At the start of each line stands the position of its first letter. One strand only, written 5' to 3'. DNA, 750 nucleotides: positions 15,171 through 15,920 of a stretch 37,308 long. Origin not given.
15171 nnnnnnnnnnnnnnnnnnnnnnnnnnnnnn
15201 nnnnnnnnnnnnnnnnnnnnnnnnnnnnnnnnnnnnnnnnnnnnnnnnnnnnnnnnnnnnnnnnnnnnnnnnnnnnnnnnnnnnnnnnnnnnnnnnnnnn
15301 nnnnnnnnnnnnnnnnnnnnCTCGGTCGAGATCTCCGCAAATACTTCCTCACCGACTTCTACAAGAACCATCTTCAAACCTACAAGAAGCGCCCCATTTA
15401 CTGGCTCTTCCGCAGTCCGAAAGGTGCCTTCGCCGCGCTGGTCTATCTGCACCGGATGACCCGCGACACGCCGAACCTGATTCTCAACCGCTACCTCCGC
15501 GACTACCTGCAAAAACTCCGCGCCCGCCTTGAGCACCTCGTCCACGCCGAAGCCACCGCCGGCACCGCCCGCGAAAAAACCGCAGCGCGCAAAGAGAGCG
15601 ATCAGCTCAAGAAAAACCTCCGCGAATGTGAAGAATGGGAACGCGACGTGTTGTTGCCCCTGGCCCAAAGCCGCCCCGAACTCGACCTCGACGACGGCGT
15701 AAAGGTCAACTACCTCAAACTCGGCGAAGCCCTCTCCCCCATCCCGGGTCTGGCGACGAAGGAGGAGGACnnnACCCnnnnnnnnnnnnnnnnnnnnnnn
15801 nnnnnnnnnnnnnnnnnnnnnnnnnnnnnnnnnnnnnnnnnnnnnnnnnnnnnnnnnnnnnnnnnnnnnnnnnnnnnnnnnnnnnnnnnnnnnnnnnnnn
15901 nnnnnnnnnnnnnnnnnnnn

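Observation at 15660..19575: Degenerate in-frame duplicate of the pglX 3' end brackets the ABC-3C cassette (insertion scar / excisable cassette)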

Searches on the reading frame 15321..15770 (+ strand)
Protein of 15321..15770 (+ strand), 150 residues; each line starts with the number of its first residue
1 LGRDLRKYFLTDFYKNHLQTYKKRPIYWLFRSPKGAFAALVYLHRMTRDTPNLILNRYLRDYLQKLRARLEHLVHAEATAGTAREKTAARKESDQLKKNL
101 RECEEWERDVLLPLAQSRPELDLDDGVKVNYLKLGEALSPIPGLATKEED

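Call 18: find_related_loci(query=A1, collection=genome_contigs, flank=10000)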
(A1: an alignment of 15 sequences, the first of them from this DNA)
Query A1 (150 aa) in genome_contigs; peptide patterns used: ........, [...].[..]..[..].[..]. (x = any residue, [..] = any of these).
600 stretches matched a pattern (row limit reached: there are more); 595 encode a relative of the query (tblastn E <= 1e-3); the best 80 are kept; 80 distinct loci.
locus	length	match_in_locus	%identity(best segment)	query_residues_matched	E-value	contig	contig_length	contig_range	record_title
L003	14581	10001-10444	77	1-148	2e-72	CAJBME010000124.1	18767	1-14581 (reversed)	uncultured bacterium isolate Loc090402-4m_bin-0645 genome assembly, contig: bin-0645:124/377, whole genome shotgun seque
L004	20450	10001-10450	73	1-150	4e-71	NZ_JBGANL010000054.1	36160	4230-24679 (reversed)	MAG: Prosthecobacter sp. isolate MAG_MBR_H10.39 MBRH10-39_opera_contig_4386, whole genome shotgun sequence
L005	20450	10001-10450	72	1-150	8e-71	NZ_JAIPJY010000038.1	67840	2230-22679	MAG: Prosthecobacter sp. isolate Tobar12.5m-G46 Tobar12-5m-C315, whole genome shotgun sequence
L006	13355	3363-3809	73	1-149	5e-70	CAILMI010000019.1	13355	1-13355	MAG: uncultured Verrucomicrobia subdivision 3 bacterium isolate KT_bin-0898 genome assembly, contig: bin-0898:19/70, who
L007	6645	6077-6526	71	1-150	1e-69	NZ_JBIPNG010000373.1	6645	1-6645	MAG: Prosthecobacter sp. isolate ME2018-04-20_3300034022_group8_bin2 Rohwer_bin2786_scaffold_10727_c1, whole genome shot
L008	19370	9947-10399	70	1-150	2e-67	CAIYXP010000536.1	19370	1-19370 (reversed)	MAG: uncultured Methylococcaceae bacterium isolate Loclat_bin-06492 genome assembly, contig: bin-06492:536/542, whole ge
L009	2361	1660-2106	71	1-149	2e-67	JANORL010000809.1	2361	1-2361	MAG: Polyangiaceae bacterium isolate VAR_4_metabat_184 VAR_4_k141_1419213, whole genome shotgun sequence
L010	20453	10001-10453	70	1-150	3e-66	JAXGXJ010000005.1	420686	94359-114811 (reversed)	MAG: Thermoleophilia bacterium isolate AnMBR.bin488 bin488_5, whole genome shotgun sequence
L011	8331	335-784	70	1-150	4e-63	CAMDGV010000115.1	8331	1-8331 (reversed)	MAG: Akkermansia muciniphila isolate MsH-30apr19-79 genome assembly, contig: MsH-30apr19-C19169, whole genome shotgun se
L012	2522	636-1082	66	1-148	3e-62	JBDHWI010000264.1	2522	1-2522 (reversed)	MAG: Thermoflexales bacterium isolate AS-MESO-OLR.109 NODE_179004_length_2522_cov_14.240082, whole genome shotgun sequen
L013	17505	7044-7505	65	1-149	1e-61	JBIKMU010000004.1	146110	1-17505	MAG: Cyanobium sp. isolate ME2014-09-11_3300037507_group5_bin183 Rohwer_bin1323_scaffold_48_c1, whole genome shotgun seq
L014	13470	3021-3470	65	1-149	2e-61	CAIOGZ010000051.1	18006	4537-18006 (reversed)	MAG: uncultured cyanobacterium isolate Loclat_bin-14864 genome assembly, contig: bin-14864:051/100, whole genome shotgun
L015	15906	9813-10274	65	1-149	2e-61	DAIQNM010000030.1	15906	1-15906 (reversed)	MAG TPA_asm: Cyanobium sp. CTOTU6536 NODE_1204_length_15906_cov_5.110466, whole genome shotgun sequence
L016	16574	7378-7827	64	1-149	6e-61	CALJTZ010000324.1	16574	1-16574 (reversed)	MAG TPA_asm: uncultured Synechococcus sp. isolate SRR6231161_bin.94_CONCOCT_v1.1_MAG genome assembly, contig: ERZ650293.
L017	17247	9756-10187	64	1-144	1e-60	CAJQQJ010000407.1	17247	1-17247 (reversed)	MAG: uncultured Alphaproteobacteria bacterium isolate 3_20180511_Bin_20180511_Bin_160_sub_1 genome assembly, contig: c_0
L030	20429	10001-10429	57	1-144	1e-51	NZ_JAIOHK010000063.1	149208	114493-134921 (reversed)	MAG: Altibacter sp. isolate MAG_02 contig_156866, whole genome shotgun sequence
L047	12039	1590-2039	56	1-149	5e-49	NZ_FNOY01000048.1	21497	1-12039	Nitrosomonas halophila strain Nm1, whole genome shotgun sequence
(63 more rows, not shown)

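Call 27: search_protein_families(library=pfam, proteins=[L014:3478-5805:+, L014:5842-7557:+, L014:7563-8975:+, L014:9458-9883:-, L014:9880-10185:-, L014:10560-11933:+, L014:12314-13108:-], max_evalue=0.01)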
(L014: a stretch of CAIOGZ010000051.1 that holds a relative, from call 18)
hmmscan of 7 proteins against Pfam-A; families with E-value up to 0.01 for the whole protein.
L014:3478-5805:+ (775 aa): 4 families
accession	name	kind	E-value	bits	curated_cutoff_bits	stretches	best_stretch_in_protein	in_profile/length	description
PF01926.29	MMR_HSR1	-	3.4e-13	50.1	21.9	1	278-392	3-112/113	50S ribosome-binding GTPase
PF00350.29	Dynamin_N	-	5e-06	27.1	27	0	320-392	102-166/168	Dynamin family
PF02421.24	FeoB_N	-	0.00014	21.8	27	1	277-401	3-123/156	Ferrous iron transport protein B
PF03193.22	RsgA_GTPase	-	0.0016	18.7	30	1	270-331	102-170/174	RsgA GTPase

L014:5842-7557:+ (571 aa): 4 families
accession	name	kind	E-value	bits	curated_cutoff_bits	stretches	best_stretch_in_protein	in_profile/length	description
PF18709.6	DLP_helical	-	1.1e-11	45.1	25.5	1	428-501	230-305/340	Dynamin-like helical domain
PF01926.29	MMR_HSR1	-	1.9e-11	44.5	21.9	1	55-161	3-113/113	50S ribosome-binding GTPase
PF00350.29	Dynamin_N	-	5.5e-06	26.9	27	0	55-86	2-33/168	Dynamin family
PF20693.3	YobI-ATPase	-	0.0041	17.1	27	0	48-144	11-96/363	YobI-like P-loop NTPase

L014:7563-8975:+ (470 aa): 0 families

L014:9458-9883:- (141 aa): 1 family
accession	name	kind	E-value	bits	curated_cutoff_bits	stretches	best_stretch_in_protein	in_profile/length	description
PF02661.23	Fic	-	1.5e-14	55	24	1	12-93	3-93/93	Fic/DOC family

L014:9880-10185:- (101 aa): 0 families

L014:10560-11933:+ (457 aa): 2 families
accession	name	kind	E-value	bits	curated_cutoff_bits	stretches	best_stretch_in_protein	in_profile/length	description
PF07804.18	HipA_C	-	4.8e-46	157.5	30.5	1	161-385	1-184/213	HipA-like C-terminal domain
PF13657.11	Couple_hipA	-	1.2e-22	80.8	22.5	1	12-113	1-98/99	HipA N-terminal domain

L014:12314-13108:- (264 aa): 0 families

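Call 28: search_protein_families(library=padloc, proteins=[L014:3478-5805:+, L014:5842-7557:+, L014:7563-8975:+, L014:9458-9883:-, L014:9880-10185:-, L014:10560-11933:+, L014:12314-13108:-], max_evalue=0.01)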
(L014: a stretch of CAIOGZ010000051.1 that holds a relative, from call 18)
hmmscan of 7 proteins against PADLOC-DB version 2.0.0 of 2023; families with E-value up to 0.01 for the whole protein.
L014:3478-5805:+ (775 aa): 4 families
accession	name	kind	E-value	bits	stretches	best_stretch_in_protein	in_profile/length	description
PDLC03841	LeoBC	-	5.8e-71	238.4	1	192-774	16-560/601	-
PDLC03839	LeoA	-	5.2e-33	113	1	270-772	53-535/559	-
PDLC03842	LeoB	-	1.7e-08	31.8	1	479-767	249-553/568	-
PDLC03843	LeoC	-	7.1e-06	24.3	1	243-294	39-88/207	-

L014:5842-7557:+ (571 aa): 3 families
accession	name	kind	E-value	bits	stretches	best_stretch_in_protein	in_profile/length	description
PDLC03839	LeoA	-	1.7e-89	299.4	1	2-559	6-554/559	-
PDLC03841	LeoBC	-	2.3e-26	91.1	1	35-564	63-562/601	-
PDLC03840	LeoA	-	1.9e-15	54.9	2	48-117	50-124/577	-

L014:7563-8975:+ (470 aa): 0 families

L014:9458-9883:- (141 aa): 5 families
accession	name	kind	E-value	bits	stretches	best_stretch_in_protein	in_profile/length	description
PDLC04963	PDC-S23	-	3.9e-10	37.7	1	63-134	231-308/312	-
PDLC04965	PDC-S23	-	4.8e-10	37.3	1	62-134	247-324/327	-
PDLC04718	PDC-M59B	-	7.2e-08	30.7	1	27-102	25-95/159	-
PDLC04964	PDC-S23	-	5.1e-05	20.6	1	62-124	250-318/331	-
PDLC04848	PDC-S05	-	0.00021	19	1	63-128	212-283/291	-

L014:9880-10185:- (101 aa): 0 families

L014:10560-11933:+ (457 aa): 2 families
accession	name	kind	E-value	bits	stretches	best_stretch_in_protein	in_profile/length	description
PDLC04340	PDC-M03A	-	0.001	16.6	1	185-343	30-168/280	-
PDLC04342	PDC-M03A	-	0.0066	14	0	212-345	56-193/299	-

L014:12314-13108:- (264 aa): 0 families

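Call 34: search_protein_families(library=pfam, proteins=[L030:10495-11601:+, L030:11720-12217:+], max_evalue=0.01)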
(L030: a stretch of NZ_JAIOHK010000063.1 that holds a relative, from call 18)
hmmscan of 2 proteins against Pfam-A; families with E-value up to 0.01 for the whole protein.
L030:10495-11601:+ (368 aa): 3 families
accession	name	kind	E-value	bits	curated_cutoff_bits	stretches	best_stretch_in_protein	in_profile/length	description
PF13091.12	PLDc_2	-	1.9e-10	41.1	27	1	9-137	22-130/132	PLD-like domain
PF09565.16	RE_NgoFVII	-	7.3e-09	35.6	23.8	1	10-142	5-152/162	NgoFVII restriction endonuclease N-terminal PLD domain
PF13090.12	PP_kinase_C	-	0.0016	18.4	25.8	1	84-136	88-140/172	Polyphosphate kinase C-terminal domain 2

L030:11720-12217:+ (165 aa): 1 family
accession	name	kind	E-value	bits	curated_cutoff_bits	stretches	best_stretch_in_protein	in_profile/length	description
PF01396.24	Zn_ribbon_Top1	-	3e-05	24.2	32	1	5-37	7-34/39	Topoisomerase DNA binding C4 zinc finger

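Call 35: search_protein_families(library=pfam, proteins=[L030:12241-13293:+, L030:13303-15498:+, L047:2480-2956:+, L047:3009-4115:+, L047:4112-7147:+], max_evalue=0.01)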
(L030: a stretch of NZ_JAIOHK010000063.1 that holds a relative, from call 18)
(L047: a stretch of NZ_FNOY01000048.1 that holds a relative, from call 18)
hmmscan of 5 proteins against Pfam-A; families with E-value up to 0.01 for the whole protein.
L030:12241-13293:+ (350 aa): 13 families
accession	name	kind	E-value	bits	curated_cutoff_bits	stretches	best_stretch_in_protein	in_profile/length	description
PF01443.25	Viral_helicase1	-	6.4e-15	56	21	2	30-139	2-101/228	Viral superfamily 1 RNA helicase core domain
PF13361.12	UvrD_C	-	2.1e-09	37.7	25.6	1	269-322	285-349/350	UvrD-like helicase C-terminal domain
PF13538.12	UvrD_C_2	-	2.5e-08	34.1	27.4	1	273-318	4-51/52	UvrD-like helicase C-terminal domain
PF13401.12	AAA_22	-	4.2e-07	30.8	27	1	28-131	7-123/130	AAA domain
PF09848.15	SLFN-g3_helicase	-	8.4e-07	29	24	1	28-158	3-149/354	Schlafen group 3, DNA/RNA helicase domain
PF13245.12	AAA_19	-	1.3e-06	29.1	25.1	1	23-139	8-133/134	AAA domain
PF13604.12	AAA_30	-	4.4e-06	27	27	1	13-135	2-128/191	AAA domain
PF00580.27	UvrD-helicase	-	0.00016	21.9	23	1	93-138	207-254/271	UvrD/REP helicase N-terminal domain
PF04851.21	ResIII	-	0.00071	20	22.5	1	23-128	14-129/164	Type III restriction enzyme, res subunit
PF00270.35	DEAD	-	0.0039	17.4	26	0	17-64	4-54/167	DEAD/DEAH box helicase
PF25199.1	nSTAND_NTPase5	-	0.005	17.1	34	0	22-42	37-57/145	Novel STAND NTPase 5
PF01637.24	ATPase_2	-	0.0061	16.8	33.2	1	20-143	14-128/225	ATPase domain predominantly from Archaea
PF02562.22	PhoH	-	0.0086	16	27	0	29-47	22-40/205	PhoH-like protein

L030:13303-15498:+ (731 aa): 0 families

L047:2480-2956:+ (158 aa): 1 family
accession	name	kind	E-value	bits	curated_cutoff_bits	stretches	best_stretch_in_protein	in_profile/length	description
PF13366.12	PDDEXK_3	-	2.3e-40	138.1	22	1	41-156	2-117/117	PD-(D/E)XK nuclease superfamily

L047:3009-4115:+ (368 aa): 2 families
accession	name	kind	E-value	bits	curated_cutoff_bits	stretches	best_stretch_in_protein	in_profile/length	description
PF06250.17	YhcG_C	-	1.3e-65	220.4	32.5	1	196-350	1-157/157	YhcG PDDEXK nuclease domain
PF17761.7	DUF1016_N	-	3.2e-36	124.9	32.8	1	21-175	2-137/137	DUF1016 N-terminal domain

L047:4112-7147:+ (1011 aa): 1 family
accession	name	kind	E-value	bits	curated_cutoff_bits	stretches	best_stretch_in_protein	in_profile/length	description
PF00078.32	RVT_1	-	5.3e-08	33.3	29.6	1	185-302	58-165/205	Reverse transcriptase (RNA-dependent DNA polymerase)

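Call 63: search_protein_families(library=ncbifam, proteins=[L014:7563-8975:+], max_evalue=0.001)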
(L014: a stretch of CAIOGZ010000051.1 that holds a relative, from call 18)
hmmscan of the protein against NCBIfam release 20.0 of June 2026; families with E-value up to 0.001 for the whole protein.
L014:7563-8975:+ (470 aa): 0 families

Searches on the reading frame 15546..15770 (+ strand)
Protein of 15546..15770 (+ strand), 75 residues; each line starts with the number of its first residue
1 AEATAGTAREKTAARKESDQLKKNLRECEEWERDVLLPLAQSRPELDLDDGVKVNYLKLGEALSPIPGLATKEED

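Call 30: find_related_loci(query=window:15546-15770:+, collection=metagenome_contigs, flank=10000)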
Query window:15546-15770:+ (75 aa) in metagenome_contigs; peptide patterns used: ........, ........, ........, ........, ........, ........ (x = any residue, [..] = any of these).
600 stretches matched a pattern (row limit reached: there are more); 487 encode a relative of the query (tblastn E <= 1e-3); the best 80 are kept; 80 distinct loci.
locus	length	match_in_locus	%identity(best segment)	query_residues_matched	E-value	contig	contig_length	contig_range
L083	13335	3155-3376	77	2-75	2e-34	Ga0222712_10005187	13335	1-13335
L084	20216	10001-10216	76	1-72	3e-33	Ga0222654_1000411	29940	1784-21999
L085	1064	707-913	75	7-75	5e-31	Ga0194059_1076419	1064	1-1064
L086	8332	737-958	65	1-74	5e-30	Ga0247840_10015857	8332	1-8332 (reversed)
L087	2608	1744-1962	67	2-74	6e-28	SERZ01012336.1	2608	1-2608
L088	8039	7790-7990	70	8-74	8e-28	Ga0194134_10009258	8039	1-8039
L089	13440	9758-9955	70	9-74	2e-27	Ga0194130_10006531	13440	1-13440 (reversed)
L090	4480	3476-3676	69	8-74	2e-27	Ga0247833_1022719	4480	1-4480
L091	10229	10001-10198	70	9-74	3e-27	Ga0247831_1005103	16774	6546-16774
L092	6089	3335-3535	69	8-74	4e-27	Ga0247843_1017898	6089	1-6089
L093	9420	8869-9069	64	8-74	5e-26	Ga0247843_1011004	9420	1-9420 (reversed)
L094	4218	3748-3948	67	8-74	7e-26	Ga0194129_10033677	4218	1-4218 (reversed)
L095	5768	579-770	70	9-72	2e-25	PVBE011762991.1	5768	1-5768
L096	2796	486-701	60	3-74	7e-25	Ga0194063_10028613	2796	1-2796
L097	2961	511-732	59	1-75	2e-21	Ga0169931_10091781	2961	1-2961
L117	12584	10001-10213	55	1-74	3e-19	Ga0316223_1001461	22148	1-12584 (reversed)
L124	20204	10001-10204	51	3-70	6e-19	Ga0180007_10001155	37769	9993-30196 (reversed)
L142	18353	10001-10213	52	3-73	2e-17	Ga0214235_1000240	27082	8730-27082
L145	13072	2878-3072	55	5-69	6e-17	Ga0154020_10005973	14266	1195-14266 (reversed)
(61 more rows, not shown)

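Call 34: search_protein_families(library=pfam, proteins=[L117:10220-11497:+, L117:11494-12117:+, L117:12197-12469:+, L142:10225-10782:+, L145:3086-3610:+, L145:4053-5162:+, L145:5122-5874:+, L145:6024-6845:+], max_evalue=0.01)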
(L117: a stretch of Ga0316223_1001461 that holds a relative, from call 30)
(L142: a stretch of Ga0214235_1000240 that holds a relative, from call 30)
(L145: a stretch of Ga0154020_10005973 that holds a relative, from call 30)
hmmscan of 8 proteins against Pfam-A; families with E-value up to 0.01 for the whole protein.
L117:10220-11497:+ (425 aa): 7 families
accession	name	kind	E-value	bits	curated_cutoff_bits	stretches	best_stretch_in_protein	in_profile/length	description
PF13304.12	AAA_21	-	9.7e-25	88.7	27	1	25-325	1-303/304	AAA domain, putative AbiEii toxin, Type IV TA system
PF13175.12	AAA_15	-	1e-18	68.5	32.1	2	235-325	291-374/374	AAA ATPase domain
PF13476.12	AAA_23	-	2.1e-15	58.4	27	1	12-197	8-193/201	AAA domain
PF02463.25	SMC_N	-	8.3e-13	48.7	40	1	3-334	2-209/220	RecF/RecN/SMC N terminal domain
PF11398.14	DUF2813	-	8.8e-07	29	21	1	1-96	1-92/372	Protein of unknown function (DUF2813)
PF13555.12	AAA_29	-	0.00061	19.9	27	1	11-48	12-47/61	P-loop containing region of AAA domain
PF00005.33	ABC_tran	-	0.00073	20.6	25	0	27-66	15-51/137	ABC transporter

L117:11494-12117:+ (207 aa): 0 families

L117:12197-12469:+ (90 aa): 1 family
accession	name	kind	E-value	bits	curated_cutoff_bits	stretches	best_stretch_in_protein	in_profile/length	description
PF03235.19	GmrSD_N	-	3.6e-23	83.2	33.2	1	15-89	3-75/199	GmrSD restriction endonuclease, N-terminal domain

L142:10225-10782:+ (185 aa): 7 families
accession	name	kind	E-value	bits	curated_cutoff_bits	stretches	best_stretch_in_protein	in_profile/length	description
PF13671.12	AAA_33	-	9.7e-08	32.9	27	1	5-126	2-131/143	AAA domain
PF06414.18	Zeta_toxin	-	7e-06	26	22.3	1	3-137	17-168/199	Zeta toxin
PF01202.28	SKI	-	3.8e-05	24.3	22.1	1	12-60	2-50/159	Shikimate kinase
PF13479.12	AAA_24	-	6.4e-05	23.3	27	1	4-95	4-67/195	AAA domain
PF13173.12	AAA_14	-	0.00015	22.2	27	1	4-44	4-48/129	AAA domain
PF13207.12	AAA_17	-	0.001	19.8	27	1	9-113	2-120/136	AAA domain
PF13238.12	AAA_18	-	0.0029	18.5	29.4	1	6-84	2-89/128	AAA domain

L145:3086-3610:+ (174 aa): 1 family
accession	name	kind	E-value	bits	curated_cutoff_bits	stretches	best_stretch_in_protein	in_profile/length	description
PF18736.6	pEK499_p136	-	5.4e-13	49.4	26.6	1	11-170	10-147/152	HEPN pEK499 p136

L145:4053-5162:+ (369 aa): 4 families
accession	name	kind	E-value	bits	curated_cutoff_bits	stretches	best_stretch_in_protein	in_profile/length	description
PF19993.5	DO-GTPase2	-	8.4e-07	29.3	27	1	11-181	5-181/226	Double-GTPase 2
PF19975.5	DO-GTPase1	-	0.0001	22.2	27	1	10-53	1-42/271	Double-GTPase 1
PF05729.18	NACHT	-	0.0029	17.9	26.7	0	9-41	3-36/167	NACHT domain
PF13401.12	AAA_22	-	0.0034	18.1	27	1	7-54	6-53/130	AAA domain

L145:5122-5874:+ (250 aa): 0 families

L145:6024-6845:+ (273 aa): 1 family
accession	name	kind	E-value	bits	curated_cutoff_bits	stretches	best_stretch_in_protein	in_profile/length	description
PF08878.16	HamA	-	2.4e-08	34.6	25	1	77-229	35-184/230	HamA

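Call 35: search_protein_families(library=pfam, proteins=[L124:10223-13057:+, L124:13054-14511:+, L145:6835-9942:+, L124:17203-17574:+, L124:17571-19616:+], max_evalue=0.01)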
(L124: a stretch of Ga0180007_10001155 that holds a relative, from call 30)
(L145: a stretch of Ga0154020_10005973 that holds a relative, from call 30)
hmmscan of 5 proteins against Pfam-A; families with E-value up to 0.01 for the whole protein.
L124:10223-13057:+ (944 aa): 1 family
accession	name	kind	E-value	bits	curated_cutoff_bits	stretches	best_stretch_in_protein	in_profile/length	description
PF00078.32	RVT_1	-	1.9e-13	51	29.6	1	172-361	55-201/205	Reverse transcriptase (RNA-dependent DNA polymerase)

L124:13054-14511:+ (485 aa): 11 families
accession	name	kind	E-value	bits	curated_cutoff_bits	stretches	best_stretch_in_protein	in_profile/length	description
PF04326.19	SLFN_AlbA_2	-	3.5e-20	73.1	25.3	1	23-138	1-118/118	Schlafen, AlbA_2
PF13749.12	HATPase_c_4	-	6e-14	52.2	26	1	307-371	2-67/89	Putative ATP-dependent DNA helicase recG C-terminal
PF13412.12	HTH_24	-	2.7e-06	27.3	21.9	1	425-472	1-48/48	Winged helix-turn-helix DNA-binding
PF12802.13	MarR_2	-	4.8e-06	27.1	27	1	425-478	3-57/61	MarR family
PF13730.12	HTH_36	-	0.00043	20.5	25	1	442-471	26-55/55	Helix-turn-helix domain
PF12840.13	HTH_20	-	0.00079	19.8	27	1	443-474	20-51/51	Helix-turn-helix domain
PF25212.1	HVO_A0114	-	0.0012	19.1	27.6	1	421-475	16-70/84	HVO_A0114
PF08279.18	HTH_11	-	0.0026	18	25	1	430-481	3-54/55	HTH domain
PF13545.12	HTH_Crp_2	-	0.0028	18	27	1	437-475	18-56/70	Crp-like helix-turn-helix domain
PF01022.26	HTH_5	-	0.0061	16.9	22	0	444-471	18-45/47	Bacterial regulatory protein, arsR family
PF06163.17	DUF977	-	0.0093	16.5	22.1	0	426-475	11-60/134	Bacterial protein of unknown function (DUF977)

L145:6835-9942:+ (1035 aa): 3 families
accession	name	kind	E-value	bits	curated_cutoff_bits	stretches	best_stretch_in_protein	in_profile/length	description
PF00270.35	DEAD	-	6.6e-23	81.7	26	1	257-413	10-163/167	DEAD/DEAH box helicase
PF04851.21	ResIII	-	6.3e-07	29.9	22.5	1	259-380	21-140/164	Type III restriction enzyme, res subunit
PF00271.37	Helicase_C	-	0.00015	22.5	23.5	1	562-642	34-110/110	Helicase conserved C-terminal domain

L124:17203-17574:+ (123 aa): 1 family
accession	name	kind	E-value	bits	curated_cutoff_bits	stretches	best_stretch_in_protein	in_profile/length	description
PF05635.17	23S_rRNA_IVP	-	1.6e-33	115.5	33.8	1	8-109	1-105/106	23S rRNA-intervening sequence protein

L124:17571-19616:+ (681 aa): 3 families
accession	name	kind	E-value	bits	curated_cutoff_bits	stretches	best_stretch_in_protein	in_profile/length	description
PF13337.12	BrxL_ATPase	-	1.1e-129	432.2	25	1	155-463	3-311/313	Lon-like protease BrxL-like, ATPase domain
PF20442.3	BrxL_N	-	1.4e-48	164.6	28.2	1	11-142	1-132/132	BREX system Lon protease-like protein BrxL N-terminal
PF16565.11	MIT_C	-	1.5e-42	145.3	25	1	533-678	1-141/142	Phospholipase D-like domain at C-terminus of MIT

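Call 63: search_protein_families(library=ncbifam, proteins=[L117:11494-12117:+, L145:5122-5874:+], max_evalue=0.001)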
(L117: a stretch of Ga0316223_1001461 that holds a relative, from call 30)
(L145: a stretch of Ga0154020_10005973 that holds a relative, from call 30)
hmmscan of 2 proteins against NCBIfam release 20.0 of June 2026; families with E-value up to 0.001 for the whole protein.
L117:11494-12117:+ (207 aa): 2 families
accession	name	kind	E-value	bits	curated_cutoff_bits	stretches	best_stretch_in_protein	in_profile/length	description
NF041761.1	PtuB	equivalog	6e-32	111.2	150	1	1-172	1-181/218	retron Ec78 anti-phage system effector HNH endonuclease PtuB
TIGR02646.1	TIGR02646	subfamily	4.8e-25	88.3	52.15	1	26-161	2-144/144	retron system putative HNH endonuclease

L145:5122-5874:+ (250 aa): 0 families
